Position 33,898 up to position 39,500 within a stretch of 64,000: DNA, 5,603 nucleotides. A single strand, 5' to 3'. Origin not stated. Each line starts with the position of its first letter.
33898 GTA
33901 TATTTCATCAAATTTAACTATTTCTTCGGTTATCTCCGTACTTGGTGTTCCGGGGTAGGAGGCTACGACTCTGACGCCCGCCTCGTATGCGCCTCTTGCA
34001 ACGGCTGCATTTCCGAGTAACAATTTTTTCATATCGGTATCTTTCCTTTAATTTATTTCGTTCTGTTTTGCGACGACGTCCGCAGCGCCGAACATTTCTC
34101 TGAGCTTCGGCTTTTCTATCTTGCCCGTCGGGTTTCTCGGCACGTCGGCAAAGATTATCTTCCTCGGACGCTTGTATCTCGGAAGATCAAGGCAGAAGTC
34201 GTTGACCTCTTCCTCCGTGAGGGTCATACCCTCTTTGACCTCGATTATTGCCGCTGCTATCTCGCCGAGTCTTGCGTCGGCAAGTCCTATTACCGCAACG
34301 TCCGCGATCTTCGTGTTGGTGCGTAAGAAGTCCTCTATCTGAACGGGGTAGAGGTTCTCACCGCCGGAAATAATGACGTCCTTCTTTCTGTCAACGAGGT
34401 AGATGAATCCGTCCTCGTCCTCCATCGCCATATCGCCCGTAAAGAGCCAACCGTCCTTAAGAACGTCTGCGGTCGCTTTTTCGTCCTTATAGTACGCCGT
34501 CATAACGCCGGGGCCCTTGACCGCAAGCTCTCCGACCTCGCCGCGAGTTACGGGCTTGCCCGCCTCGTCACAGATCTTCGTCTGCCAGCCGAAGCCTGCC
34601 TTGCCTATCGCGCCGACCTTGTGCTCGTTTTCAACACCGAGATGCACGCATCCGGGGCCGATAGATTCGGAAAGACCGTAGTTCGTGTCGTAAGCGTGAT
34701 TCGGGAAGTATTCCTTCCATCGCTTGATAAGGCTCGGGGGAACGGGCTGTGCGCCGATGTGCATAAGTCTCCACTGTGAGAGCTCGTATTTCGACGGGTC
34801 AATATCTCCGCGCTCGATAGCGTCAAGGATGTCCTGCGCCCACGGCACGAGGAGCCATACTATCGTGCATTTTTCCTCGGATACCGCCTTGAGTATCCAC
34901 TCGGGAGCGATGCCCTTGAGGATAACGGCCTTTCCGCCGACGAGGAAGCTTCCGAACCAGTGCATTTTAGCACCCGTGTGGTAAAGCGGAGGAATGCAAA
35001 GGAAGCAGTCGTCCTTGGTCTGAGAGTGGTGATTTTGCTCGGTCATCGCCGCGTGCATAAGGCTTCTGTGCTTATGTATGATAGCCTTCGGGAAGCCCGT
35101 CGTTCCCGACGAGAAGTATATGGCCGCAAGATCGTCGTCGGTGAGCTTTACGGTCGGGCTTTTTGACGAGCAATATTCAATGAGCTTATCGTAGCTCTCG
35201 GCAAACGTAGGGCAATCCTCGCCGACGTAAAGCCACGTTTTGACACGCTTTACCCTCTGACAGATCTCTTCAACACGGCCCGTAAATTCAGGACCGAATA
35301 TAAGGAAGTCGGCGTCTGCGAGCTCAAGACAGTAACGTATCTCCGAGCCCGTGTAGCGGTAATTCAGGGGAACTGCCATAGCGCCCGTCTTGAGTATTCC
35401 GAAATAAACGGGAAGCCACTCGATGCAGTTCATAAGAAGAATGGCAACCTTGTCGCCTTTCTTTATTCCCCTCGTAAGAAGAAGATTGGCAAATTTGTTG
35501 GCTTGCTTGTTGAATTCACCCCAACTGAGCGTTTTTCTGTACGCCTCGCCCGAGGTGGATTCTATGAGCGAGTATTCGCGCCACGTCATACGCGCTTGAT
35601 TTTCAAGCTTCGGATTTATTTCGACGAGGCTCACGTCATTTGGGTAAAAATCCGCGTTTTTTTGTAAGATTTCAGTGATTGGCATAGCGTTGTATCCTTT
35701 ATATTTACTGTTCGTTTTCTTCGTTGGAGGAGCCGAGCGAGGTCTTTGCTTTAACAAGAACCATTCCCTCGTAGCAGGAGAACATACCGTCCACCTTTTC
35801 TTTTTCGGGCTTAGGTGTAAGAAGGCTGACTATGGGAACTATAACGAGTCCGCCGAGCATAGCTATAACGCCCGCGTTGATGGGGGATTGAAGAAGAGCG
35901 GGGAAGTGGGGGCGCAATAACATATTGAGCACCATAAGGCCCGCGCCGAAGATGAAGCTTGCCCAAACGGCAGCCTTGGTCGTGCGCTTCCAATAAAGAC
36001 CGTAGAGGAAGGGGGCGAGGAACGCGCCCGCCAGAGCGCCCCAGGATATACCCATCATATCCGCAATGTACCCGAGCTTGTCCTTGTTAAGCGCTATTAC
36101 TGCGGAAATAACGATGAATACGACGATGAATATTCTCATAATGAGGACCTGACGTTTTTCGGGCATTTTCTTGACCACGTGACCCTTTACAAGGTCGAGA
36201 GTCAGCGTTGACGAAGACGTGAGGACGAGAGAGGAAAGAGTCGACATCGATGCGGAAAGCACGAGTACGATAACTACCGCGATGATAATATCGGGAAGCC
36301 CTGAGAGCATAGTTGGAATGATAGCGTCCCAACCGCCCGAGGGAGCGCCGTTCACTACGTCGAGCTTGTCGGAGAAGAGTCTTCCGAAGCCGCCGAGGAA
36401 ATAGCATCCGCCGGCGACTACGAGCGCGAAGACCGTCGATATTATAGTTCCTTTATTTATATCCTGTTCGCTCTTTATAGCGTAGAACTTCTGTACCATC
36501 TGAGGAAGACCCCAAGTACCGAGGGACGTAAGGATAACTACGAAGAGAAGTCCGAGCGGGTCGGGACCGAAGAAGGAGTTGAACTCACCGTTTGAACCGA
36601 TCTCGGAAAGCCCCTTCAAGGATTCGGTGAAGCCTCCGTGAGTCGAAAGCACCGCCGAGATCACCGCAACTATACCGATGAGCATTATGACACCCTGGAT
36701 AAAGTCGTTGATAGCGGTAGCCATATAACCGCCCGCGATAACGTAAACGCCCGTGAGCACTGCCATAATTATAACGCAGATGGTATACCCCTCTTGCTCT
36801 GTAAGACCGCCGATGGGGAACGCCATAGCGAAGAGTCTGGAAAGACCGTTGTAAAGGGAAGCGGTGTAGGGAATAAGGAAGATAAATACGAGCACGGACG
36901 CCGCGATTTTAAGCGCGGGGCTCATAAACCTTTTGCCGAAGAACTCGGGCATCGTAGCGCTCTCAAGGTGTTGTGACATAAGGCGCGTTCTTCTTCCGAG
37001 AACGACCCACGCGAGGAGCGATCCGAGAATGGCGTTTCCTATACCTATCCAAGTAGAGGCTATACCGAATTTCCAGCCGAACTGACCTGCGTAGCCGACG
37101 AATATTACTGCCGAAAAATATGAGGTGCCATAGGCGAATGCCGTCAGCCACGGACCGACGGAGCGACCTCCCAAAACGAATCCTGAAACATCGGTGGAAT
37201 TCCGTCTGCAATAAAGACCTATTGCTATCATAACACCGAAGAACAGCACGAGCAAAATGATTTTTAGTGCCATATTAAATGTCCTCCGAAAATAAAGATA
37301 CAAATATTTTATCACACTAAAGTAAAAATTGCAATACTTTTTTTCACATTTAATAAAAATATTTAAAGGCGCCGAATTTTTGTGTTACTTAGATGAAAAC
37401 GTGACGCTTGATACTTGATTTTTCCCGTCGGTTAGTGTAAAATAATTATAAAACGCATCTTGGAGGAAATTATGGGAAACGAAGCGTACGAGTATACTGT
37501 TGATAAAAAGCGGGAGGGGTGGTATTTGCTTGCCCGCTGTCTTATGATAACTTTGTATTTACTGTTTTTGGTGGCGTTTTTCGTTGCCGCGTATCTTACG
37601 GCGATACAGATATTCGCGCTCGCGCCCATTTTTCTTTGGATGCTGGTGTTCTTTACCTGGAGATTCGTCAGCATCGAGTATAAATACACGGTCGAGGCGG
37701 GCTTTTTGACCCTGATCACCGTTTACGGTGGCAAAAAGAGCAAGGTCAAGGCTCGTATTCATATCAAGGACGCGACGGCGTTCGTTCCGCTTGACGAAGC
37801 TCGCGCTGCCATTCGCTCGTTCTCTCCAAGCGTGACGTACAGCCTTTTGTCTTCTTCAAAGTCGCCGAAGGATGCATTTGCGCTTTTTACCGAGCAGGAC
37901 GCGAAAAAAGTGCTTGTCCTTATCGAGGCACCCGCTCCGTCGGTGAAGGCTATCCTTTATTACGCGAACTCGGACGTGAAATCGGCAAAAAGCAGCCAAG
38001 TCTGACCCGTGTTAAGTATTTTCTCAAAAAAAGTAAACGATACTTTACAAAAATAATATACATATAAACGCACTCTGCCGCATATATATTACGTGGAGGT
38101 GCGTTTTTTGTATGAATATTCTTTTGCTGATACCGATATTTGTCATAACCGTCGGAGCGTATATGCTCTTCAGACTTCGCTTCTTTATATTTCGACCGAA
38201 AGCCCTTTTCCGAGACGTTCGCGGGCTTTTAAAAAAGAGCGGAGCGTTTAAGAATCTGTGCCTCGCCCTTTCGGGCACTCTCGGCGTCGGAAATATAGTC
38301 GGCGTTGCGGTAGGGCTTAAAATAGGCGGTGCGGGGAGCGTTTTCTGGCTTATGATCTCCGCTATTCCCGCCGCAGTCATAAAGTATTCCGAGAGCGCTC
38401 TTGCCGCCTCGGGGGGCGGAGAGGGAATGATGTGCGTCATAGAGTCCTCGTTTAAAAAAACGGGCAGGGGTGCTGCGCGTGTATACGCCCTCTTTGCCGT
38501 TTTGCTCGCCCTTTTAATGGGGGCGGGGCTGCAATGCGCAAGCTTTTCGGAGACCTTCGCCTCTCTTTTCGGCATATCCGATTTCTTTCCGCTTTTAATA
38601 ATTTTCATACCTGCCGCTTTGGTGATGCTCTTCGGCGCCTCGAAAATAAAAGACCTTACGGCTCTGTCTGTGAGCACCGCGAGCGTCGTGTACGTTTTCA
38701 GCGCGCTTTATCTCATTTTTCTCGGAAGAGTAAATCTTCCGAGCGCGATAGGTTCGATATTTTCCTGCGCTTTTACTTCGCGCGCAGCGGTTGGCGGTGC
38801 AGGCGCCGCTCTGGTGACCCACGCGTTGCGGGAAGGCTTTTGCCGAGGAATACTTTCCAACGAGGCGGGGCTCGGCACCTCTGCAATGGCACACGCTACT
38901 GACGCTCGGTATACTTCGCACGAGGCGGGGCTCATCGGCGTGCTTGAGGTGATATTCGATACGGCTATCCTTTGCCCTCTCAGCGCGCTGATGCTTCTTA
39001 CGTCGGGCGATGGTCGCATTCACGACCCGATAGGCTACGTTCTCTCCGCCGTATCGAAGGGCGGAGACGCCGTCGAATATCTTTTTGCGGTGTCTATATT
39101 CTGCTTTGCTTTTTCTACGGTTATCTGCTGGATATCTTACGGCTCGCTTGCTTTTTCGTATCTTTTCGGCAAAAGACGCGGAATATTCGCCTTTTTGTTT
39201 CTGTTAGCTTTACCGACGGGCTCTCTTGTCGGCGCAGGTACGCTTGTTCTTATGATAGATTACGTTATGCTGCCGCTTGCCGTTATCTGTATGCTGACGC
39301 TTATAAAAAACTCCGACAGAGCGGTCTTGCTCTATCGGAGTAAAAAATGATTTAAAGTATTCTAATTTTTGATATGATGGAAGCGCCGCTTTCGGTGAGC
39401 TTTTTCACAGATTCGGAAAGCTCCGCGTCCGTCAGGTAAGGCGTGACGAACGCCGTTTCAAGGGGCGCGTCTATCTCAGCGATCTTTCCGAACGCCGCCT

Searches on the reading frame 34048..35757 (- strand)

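Call 48: search_protein_families(library=pfam, proteins=[window:34048-35757:-], max_evalue=0.00001)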
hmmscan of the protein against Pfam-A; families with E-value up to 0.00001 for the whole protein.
window:34048-35757:- (569 aa): 2 families
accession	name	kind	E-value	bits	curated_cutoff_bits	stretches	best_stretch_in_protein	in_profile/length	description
PF00501.34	AMP-binding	-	4.3e-76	256.6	29.9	1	74-423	19-384/384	AMP-binding enzyme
PF13193.12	AMP-binding_C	-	2.3e-10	41.7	24.5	1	474-546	2-76/76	AMP-binding enzyme C-terminal domain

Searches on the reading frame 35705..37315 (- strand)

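Call 48: search_protein_families(library=pfam, proteins=[window:35705-37315:-], max_evalue=0.00001)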
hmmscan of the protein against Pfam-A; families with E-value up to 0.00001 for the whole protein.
window:35705-37315:- (536 aa): 1 family
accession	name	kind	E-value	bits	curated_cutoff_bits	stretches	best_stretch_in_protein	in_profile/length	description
PF00474.23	SSF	-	2e-53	182.2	22.8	1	46-453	1-403/406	Sodium:solute symporter family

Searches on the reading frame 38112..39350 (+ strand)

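Call 49: search_protein_families(library=pfam, proteins=[window:38112-39350:+], max_evalue=0.00001)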
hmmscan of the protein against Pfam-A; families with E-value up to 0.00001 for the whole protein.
window:38112-39350:+ (412 aa): 1 family
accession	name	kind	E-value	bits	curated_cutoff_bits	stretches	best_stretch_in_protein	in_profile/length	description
PF01235.23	Na_Ala_symp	-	9.5e-60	203.4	24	1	45-399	15-367/392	Sodium:alanine symporter family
